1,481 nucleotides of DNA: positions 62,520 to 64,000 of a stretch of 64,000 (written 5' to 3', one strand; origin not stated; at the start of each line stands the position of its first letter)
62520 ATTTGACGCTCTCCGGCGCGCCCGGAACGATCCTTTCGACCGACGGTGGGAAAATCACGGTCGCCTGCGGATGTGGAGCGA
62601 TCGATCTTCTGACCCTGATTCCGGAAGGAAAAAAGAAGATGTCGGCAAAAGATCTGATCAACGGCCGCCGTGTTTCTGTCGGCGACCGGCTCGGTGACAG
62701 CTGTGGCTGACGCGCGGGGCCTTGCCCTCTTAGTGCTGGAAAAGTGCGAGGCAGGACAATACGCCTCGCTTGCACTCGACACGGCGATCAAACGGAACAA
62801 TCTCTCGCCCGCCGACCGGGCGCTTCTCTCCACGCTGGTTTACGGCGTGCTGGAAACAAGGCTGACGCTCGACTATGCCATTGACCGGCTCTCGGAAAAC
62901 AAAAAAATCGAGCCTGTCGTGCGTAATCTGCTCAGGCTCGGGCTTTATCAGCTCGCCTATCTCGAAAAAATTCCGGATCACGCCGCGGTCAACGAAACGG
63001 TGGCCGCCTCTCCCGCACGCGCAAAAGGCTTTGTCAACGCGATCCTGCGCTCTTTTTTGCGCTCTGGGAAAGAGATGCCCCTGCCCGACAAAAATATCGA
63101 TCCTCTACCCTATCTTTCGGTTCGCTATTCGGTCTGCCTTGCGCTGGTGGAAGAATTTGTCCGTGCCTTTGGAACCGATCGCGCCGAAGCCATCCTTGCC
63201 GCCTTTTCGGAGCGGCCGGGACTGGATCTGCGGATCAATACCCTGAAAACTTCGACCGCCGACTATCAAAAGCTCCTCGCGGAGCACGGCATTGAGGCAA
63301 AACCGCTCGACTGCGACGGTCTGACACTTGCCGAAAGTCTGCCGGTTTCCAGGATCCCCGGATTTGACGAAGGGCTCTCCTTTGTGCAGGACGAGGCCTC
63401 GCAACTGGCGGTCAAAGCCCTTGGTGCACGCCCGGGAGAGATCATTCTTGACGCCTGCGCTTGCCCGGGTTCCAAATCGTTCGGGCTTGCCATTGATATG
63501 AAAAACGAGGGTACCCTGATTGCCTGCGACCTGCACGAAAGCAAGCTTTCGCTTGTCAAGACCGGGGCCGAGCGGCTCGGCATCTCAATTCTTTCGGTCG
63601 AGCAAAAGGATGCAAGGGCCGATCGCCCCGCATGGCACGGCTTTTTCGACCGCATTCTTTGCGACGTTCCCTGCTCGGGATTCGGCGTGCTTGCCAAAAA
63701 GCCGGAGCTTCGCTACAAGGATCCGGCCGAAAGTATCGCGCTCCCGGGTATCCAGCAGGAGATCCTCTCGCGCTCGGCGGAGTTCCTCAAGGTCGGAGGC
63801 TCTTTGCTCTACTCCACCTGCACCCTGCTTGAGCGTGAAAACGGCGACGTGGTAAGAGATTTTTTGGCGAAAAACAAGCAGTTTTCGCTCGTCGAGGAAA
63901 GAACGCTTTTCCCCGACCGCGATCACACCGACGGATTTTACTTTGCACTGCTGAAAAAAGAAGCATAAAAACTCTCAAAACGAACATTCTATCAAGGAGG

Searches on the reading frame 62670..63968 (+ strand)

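Call 24: search_protein_families(library=pfam, proteins=[window:62670-63968:+], max_evalue=0.0001)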
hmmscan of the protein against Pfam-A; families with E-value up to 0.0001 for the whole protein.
window:62670-63968:+ (432 aa): 5 families
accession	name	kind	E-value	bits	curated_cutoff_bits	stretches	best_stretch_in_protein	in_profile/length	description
PF01189.24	Methyltr_RsmB-F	-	2.8e-40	138.6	27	1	250-429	3-199/199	16S rRNA methyltransferase RsmB/F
PF01029.23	NusB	-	4.7e-26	92.2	23.1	1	14-131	2-133/133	NusB family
PF22458.1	RsmF-B_ferredox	-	6.6e-13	49.1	27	1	159-226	5-73/74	Methyltr_RsmF/B-like, ferredoxin-like domain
PF17125.10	Methyltr_RsmF_N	-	2.9e-05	24.9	34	1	167-241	13-85/86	N-terminal domain of 16S rRNA methyltransferase RsmF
PF13847.12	Methyltransf_31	-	6.8e-05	23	27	0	255-388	3-116/145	Methyltransferase domain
